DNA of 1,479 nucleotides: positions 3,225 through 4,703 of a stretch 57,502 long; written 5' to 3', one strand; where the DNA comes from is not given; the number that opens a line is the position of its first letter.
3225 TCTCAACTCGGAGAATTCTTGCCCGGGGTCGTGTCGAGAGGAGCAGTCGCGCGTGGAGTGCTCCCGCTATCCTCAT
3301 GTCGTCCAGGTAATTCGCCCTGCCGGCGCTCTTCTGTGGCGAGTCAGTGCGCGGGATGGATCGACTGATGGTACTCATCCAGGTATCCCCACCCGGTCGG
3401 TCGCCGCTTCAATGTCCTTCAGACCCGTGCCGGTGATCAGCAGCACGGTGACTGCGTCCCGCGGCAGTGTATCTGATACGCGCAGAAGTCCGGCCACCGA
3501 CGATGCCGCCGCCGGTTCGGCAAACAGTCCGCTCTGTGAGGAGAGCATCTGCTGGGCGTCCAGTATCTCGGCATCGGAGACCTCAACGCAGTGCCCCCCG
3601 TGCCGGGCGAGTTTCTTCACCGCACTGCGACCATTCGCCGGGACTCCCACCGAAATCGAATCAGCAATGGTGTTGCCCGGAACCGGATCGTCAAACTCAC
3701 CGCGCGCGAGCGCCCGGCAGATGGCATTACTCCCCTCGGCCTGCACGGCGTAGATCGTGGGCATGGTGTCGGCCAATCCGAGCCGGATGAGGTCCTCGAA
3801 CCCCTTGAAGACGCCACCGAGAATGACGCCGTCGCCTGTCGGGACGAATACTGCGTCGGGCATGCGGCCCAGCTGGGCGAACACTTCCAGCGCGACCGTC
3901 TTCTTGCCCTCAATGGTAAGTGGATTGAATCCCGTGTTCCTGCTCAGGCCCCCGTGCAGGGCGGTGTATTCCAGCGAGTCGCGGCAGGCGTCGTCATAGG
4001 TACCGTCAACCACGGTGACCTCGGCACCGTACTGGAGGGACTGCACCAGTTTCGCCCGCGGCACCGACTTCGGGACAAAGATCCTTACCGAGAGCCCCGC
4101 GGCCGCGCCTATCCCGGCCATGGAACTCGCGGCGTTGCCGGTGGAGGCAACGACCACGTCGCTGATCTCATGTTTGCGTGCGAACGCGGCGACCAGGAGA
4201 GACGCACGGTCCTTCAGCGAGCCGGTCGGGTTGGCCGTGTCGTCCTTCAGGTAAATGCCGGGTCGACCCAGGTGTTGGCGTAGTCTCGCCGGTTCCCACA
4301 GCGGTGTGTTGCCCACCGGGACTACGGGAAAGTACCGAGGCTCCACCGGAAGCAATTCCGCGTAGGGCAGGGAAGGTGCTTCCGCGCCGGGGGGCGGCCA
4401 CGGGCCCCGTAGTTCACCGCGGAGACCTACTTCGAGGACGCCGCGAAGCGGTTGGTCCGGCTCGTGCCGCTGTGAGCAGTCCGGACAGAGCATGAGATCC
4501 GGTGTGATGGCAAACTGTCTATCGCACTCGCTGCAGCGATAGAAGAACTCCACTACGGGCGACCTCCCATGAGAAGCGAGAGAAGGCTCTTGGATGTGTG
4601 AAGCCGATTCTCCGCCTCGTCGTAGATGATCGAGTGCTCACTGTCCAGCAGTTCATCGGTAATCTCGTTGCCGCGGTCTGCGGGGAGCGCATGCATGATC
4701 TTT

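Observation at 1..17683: Thirteen-gene, translationally coupled purine/urate-type catabolic super-operon built from YgfK, SsnA, XDH, hydantoinase, YgeY, YgeW and PLP-enzyme families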

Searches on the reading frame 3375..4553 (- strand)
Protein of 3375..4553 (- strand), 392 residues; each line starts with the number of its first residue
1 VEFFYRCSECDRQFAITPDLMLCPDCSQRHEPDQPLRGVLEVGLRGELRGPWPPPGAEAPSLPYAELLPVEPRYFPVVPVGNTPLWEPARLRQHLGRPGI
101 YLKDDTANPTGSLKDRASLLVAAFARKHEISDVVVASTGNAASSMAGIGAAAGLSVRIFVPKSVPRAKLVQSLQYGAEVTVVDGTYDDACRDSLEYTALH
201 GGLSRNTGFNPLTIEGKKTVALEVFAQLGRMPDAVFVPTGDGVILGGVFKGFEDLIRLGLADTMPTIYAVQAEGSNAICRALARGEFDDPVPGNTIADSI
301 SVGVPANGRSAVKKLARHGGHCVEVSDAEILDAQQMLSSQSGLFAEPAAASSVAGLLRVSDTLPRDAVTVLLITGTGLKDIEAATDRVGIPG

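Call 6: search_protein_families(library=ncbifam, proteins=[window:3375-4553:-], max_evalue=0.00001)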
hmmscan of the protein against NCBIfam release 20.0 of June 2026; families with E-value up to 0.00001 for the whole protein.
window:3375-4553:- (392 aa): 38 families (the best 25 are shown)
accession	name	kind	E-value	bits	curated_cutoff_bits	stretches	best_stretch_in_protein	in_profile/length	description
NF006050.0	PRK08197.1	equivalog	7.4e-57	192.9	303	1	63-384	60-388/406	threonine synthase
NF004170.0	PRK05638.1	equivalog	1.4e-52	178.7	421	1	64-384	49-363/442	threonine synthase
NF005035.0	PRK06450.1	equivalog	1.6e-49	168.6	301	1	99-379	66-336/338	threonine synthase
TIGR00260.1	thrC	equivalog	5.8e-49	167.1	167.1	1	66-382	6-340/340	threonine synthase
NF006205.0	PRK08329.1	equivalog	8.6e-48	163.1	358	1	64-377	46-341/347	threonine synthase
NF004996.0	PRK06381.1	equivalog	7.2e-44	150.1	266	1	81-376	14-317/319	threonine synthase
NF006094.0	PRK08246.1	subfamily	9.2e-35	120.5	331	1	82-360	23-286/310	serine/threonine dehydratase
NF006390.0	PRK08639.1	equivalog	2.2e-28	99.4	421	1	80-382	23-318/418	threonine ammonia-lyase IlvA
TIGR01127.1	ilvA_1Cterm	equivalog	2.6e-27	95.8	378.75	1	98-361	15-271/380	threonine ammonia-lyase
NF005292.0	PRK06815.1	equivalog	8.9e-26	90.7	371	1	80-372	19-303/320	threonine/serine dehydratase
NF005680.0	PRK07476.1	equivalog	8.8e-23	80.8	413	1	80-378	21-311/326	hydroxyectoine utilization dehydratase EutB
NF005600.0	PRK07334.1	equivalog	9.7e-23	80.4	496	1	81-373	27-308/408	threonine ammonia-lyase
TIGR02079.1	THD1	equivalog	5.7e-22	78.1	440.55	1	80-382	14-310/410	threonine ammonia-lyase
NF004771.0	PRK06110.1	equivalog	6.2e-22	78.1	317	1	83-373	22-303/323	threonine dehydratase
TIGR01124.1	ilvA_2Cterm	equivalog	3.6e-20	72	411.3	1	82-359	17-286/499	threonine ammonia-lyase, biosynthetic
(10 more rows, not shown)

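Call 25: find_homologous_proteins(query=window:3375-4553:-, max_evalue=1e-20)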
Query window:3375-4553:- (392 aa): 7938 proteins with E <= 1e-20 among 8000 candidates; the best 120 are listed.
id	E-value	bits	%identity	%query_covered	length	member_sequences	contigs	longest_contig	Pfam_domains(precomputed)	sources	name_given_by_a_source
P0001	2.8e-259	878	100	100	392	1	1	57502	PF00291.32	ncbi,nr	ncbi:MAG: threonine synthase [Spirochaetales bacterium]|nr:threonine synthase [Spirochaetales bacter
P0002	5.9e-236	801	91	100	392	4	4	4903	PF00291.32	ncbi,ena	-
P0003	4.1e-224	762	87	100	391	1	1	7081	PF00291.32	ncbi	-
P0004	4.9e-223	759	85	100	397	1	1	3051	PF00291.32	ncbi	-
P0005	1.2e-205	701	84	95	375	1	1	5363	PF00291.32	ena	-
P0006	2.5e-198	677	78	100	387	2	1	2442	PF00291.32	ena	-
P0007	5.0e-188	643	74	100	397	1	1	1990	PF00291.32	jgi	-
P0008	1.8e-184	632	74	100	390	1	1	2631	PF00291.32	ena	-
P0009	7.1e-182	623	73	99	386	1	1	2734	PF00291.32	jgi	jgi:threonine synthase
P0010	4.9e-172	591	81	82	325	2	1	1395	PF00291.32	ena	-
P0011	5.3e-171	587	69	100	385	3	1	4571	PF00291.32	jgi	-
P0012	6.4e-167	574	68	99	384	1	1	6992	PF00291.32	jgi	-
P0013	4.3e-159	548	65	99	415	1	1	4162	PF00291.32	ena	-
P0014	3.1e-158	545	65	100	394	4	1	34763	PF00291.32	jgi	-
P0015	1.1e-155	537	64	100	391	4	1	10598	PF00291.32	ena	-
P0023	1.7e-150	520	64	100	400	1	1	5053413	PF00291.32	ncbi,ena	-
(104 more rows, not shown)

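Call 26: find_encoding_contigs(protein=P0023, flank=10000, max_places=2)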
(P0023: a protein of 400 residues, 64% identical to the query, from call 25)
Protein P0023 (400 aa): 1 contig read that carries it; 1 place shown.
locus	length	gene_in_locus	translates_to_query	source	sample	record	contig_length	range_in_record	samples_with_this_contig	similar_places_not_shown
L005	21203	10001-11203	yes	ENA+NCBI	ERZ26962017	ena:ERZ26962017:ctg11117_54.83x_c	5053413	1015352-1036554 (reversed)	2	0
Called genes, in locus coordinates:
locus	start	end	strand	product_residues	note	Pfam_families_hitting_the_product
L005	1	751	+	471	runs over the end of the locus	PF00860:Xan_ur_permease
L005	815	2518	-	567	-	PF01979:Amidohydro_1, PF07969:Amidohydro_3, PF13382:Adenine_deam_C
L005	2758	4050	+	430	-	PF00860:Xan_ur_permease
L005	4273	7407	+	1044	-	PF14691:Fer4_20, PF00070:Pyr_redox (faint), PF01266:DAO (weak), PF01494:FAD_binding_3 (weak), PF01946:Thi4 (weak), PF07992:Pyr_redox_2, PF13450:NAD_binding_8, PF13738:Pyr_redox_3 (faint)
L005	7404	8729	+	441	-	PF01979:Amidohydro_1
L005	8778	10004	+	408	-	PF01546:Peptidase_M20, PF07687:M20_dimer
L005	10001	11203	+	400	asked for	PF00291:PALP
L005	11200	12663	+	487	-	PF00291:PALP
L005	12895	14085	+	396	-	PF02729:OTCace_N, PF00185:OTCace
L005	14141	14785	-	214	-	PF00440:TetR_N, PF02909:TetR_C_1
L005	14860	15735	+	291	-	PF13748:ABC_membrane_3, PF00664:ABC_membrane (weak)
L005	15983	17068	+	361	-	PF02653:BPD_transp_2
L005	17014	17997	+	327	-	PF02653:BPD_transp_2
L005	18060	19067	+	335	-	PF02608:Bmp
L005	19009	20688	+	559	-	PF00005:ABC_tran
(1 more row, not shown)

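Call 27: find_encoding_contigs(protein=P0014, flank=10000, max_places=2)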
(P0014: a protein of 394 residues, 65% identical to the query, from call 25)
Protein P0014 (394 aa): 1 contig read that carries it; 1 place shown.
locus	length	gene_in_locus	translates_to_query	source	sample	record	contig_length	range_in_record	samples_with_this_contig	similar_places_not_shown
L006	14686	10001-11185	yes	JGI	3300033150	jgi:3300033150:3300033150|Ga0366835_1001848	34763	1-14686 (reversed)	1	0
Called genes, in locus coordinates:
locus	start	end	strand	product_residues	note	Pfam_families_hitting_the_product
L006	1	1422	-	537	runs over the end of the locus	PF13483:Lactamase_B_3, PF12706:Lactamase_B_2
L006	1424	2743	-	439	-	-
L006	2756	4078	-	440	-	PF00202:Aminotran_3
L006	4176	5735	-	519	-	PF00515:TPR_1 (faint), PF07719:TPR_2 (faint), PF13181:TPR_8 (faint), PF14853:Fis1_TPR_C (faint), PF13428:TPR_14 (faint), PF13432:TPR_16 (faint), PF14559:TPR_19 (faint)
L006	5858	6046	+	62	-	PF21965:SAMP2 (weak)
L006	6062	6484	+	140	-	PF01597:GCV_H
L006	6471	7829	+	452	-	PF00390:malic, PF03949:Malic_M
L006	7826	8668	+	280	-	PF05681:Fumerase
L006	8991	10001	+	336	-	PF02729:OTCace_N, PF00185:OTCace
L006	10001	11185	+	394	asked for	PF00291:PALP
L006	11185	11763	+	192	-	PF12804:NTP_transf_3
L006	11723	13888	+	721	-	PF01315:Ald_Xan_dh_C, PF02738:MoCoBD_1, PF20256:MoCoBD_2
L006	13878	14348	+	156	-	PF00111:Fer2, PF13085:Fer2_3 (weak), PF01799:Fer2_2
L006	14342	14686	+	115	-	?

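Call 28: search_solved_structures(query=window:3375-4553:-, max_evalue=1e-10)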
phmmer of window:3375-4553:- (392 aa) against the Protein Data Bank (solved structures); distinct sequences matched with E-value up to 1e-10: 31.
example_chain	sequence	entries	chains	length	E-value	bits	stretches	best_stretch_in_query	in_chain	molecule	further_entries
6cgq_A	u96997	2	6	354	7.7e-51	176.8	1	64-386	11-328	Threonine synthase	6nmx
2zsj_A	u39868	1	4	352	8.3e-49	170.1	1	64-384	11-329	Threonine synthase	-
2d1f_A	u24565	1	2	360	1.4e-48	169.4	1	51-385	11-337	Threonine synthase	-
1uim_A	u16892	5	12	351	3.8e-40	141.6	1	64-388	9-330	Threonine Synthase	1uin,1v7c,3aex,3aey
1e5x_A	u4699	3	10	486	9.8e-27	97.5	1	81-384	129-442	THREONINE SYNTHASE | THREONINE SYNTHASE 1, CHLOROPLASTIC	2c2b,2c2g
8y1j_A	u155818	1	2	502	1.5e-17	67.2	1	82-370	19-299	L-threonine dehydratase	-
2gn0_A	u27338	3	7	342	8e-16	61.6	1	99-378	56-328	Threonine dehydratase catabolic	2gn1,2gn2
1pwe_A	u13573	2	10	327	1.7e-14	57.2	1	83-356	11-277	L-serine dehydratase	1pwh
4h27_A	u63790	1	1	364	2.4e-14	56.7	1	83-356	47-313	L-serine dehydratase/L-threonine deaminase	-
2rkb_A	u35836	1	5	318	3.7e-14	56.1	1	83-371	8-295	Serine dehydratase-like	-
3l6b_A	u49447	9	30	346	5.3e-14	55.6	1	83-380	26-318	Serine racemase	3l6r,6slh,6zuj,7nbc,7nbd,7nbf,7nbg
6zsp_AAA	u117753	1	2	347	5.3e-14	55.6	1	83-380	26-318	Serine racemase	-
5x2l_A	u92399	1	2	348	5.4e-14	55.5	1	83-380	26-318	Serine racemase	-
6lut_A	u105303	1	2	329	6.4e-14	55.3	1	82-381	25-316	Probable serine racemase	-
5tcf_B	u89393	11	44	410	2.1e-13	53.6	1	83-390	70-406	Tryptophan synthase beta chain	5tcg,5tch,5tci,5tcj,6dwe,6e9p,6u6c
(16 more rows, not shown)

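Call 39: find_related_loci(query=A1, collection=metagenome_contigs, flank=10000)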
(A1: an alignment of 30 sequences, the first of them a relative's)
Query A1 (392 aa) in metagenome_contigs; peptide patterns used: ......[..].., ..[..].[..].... (x = any residue, [..] = any of these).
600 stretches matched a pattern (row limit reached: there are more); 556 encode a relative of the query (tblastn E <= 1e-3); the best 80 are kept; 80 distinct loci.
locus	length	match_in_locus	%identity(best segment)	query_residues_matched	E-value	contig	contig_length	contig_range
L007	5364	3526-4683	60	1-384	2e-155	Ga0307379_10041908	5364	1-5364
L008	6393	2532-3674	60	1-391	4e-151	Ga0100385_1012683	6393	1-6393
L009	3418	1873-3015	61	1-391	5e-151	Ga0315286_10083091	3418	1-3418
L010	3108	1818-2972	59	2-391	4e-150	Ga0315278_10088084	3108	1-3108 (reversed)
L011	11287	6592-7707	58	1-384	5e-140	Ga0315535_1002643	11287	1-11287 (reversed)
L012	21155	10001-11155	55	1-391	2e-138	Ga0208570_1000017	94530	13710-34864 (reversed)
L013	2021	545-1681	58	1-391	2e-148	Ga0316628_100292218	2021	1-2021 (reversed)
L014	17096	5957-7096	54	1-391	3e-137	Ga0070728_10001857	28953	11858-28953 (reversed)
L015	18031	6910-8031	56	1-384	8e-137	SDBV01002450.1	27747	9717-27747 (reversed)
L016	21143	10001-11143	58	2-391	7e-137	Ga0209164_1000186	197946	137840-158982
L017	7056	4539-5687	55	3-391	1e-136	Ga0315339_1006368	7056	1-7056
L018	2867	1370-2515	55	1-392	3e-142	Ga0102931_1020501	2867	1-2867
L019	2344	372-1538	56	1-390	8e-144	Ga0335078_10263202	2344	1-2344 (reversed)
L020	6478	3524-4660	56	1-391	1e-135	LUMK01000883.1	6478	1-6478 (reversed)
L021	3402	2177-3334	55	1-390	3e-140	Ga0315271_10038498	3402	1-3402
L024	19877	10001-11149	54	3-391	6e-135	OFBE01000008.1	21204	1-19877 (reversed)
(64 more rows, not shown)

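Call 56: search_protein_families(library=ncbifam, proteins=[L015:9551-10918:+, L015:8074-9534:+], max_evalue=0.00001)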
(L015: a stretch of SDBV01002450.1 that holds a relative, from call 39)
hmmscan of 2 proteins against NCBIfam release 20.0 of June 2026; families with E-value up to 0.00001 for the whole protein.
L015:9551-10918:+ (455 aa): 47 families (the best 25 are shown)
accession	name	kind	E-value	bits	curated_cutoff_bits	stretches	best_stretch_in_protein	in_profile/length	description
NF006055.0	PRK08203.1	equivalog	1.7e-174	580.7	532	1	3-453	7-452/455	8-oxoguanine deaminase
NF009059.0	PRK12393.1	equivalog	8.6e-117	390.6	543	1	16-452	23-456/460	amidohydrolase family protein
NF005557.0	PRK07228.1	equivalog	3.2e-88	296.4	522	1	2-452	3-438/445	5'-deoxyadenosine deaminase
NF004701.0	PRK06038.1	equivalog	1.6e-76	257.7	609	1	2-451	6-426/432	N-ethylammeline chlorohydrolase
NF006252.0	PRK08393.1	equivalog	7.9e-75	252.5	617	1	2-450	3-422/424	N-ethylammeline chlorohydrolase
NF006549.0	PRK09045.1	equivalog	1.9e-69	234.4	540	1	21-450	29-438/444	TRZ/ATZ family hydrolase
NF005540.0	PRK07203.1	equivalog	1.1e-56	192.4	444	1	1-452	1-439/444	putative aminohydrolase SsnA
TIGR03314.1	Se_ssnA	subfamily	2.7e-53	181.4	455.5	1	2-451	1-437/441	putative selenium metabolism protein SsnA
NF012037.0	PRK15493.1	equivalog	4.4e-52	177.3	779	1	15-447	16-429/435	bifunctional S-methyl-5'-thioadenosine deaminase/S-adenosylhomocysteine deaminase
NF004995.0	PRK06380.1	subfamily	3.6e-51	174.5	567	1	2-442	3-414/418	metal-dependent hydrolase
NF004801.0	PRK06151.1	subfamily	3.7e-50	171.2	416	1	42-452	40-463/491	chlorohydrolase family protein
NF005211.0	PRK06687.1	equivalog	9.2e-50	169.6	703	1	46-431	44-413/419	TRZ/ATZ family protein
NF006681.0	PRK09229.1-2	equivalog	6.7e-48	163.5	362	1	15-431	15-429/451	formimidoylglutamate deiminase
TIGR02967.1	guan_deamin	equivalog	3.6e-47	161.2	375.4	1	24-422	9-400/401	guanine deaminase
NF006679.0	PRK09228.1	subfamily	1.7e-45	155.5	351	1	23-428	33-431/433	guanine deaminase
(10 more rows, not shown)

L015:8074-9534:+ (486 aa): 6 families
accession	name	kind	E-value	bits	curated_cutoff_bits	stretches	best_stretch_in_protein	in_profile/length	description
TIGR01139.1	cysK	equivalog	1.1e-27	97.1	350.95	1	80-389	11-293/298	cysteine synthase A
TIGR01136.1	cysKM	subfamily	2.8e-24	86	344.15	1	82-388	13-293/299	cysteine synthase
TIGR01137.1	cysta_beta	equivalog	3.2e-17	62.3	510.25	1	73-409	8-328/457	cystathionine beta-synthase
NF007989.0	PRK10717.1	equivalog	3e-16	59.4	387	1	75-392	13-316/334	cysteine synthase A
TIGR03945.1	PLP_SbnA_fam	equivalog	1.3e-08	34.3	349.95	1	76-329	7-254/304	2,3-diaminopropionate biosynthesis protein SbnA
NF008735.0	PRK11761.1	equivalog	5.4e-07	29.2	413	1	93-330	29-250/296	cysteine synthase CysM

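Call 57: search_protein_families(library=pfam, proteins=[L015:9551-10918:+, window:3375-4553:-], max_evalue=0.001)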
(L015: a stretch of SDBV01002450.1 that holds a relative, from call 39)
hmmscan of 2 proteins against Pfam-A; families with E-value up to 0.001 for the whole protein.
L015:9551-10918:+ (455 aa): 2 families
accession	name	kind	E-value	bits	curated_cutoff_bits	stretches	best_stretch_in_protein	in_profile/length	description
PF01979.26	Amidohydro_1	-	5.1e-62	210.6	25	1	57-426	1-345/345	Amidohydrolase family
PF07969.17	Amidohydro_3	-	8.6e-20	72.1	29.7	1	218-427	264-472/472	Amidohydrolase family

window:3375-4553:- (392 aa): 1 family
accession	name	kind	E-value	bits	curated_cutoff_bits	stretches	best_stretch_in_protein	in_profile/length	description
PF00291.31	PALP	-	5.2e-72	243.1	35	1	80-375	5-295/295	Pyridoxal-phosphate dependent enzyme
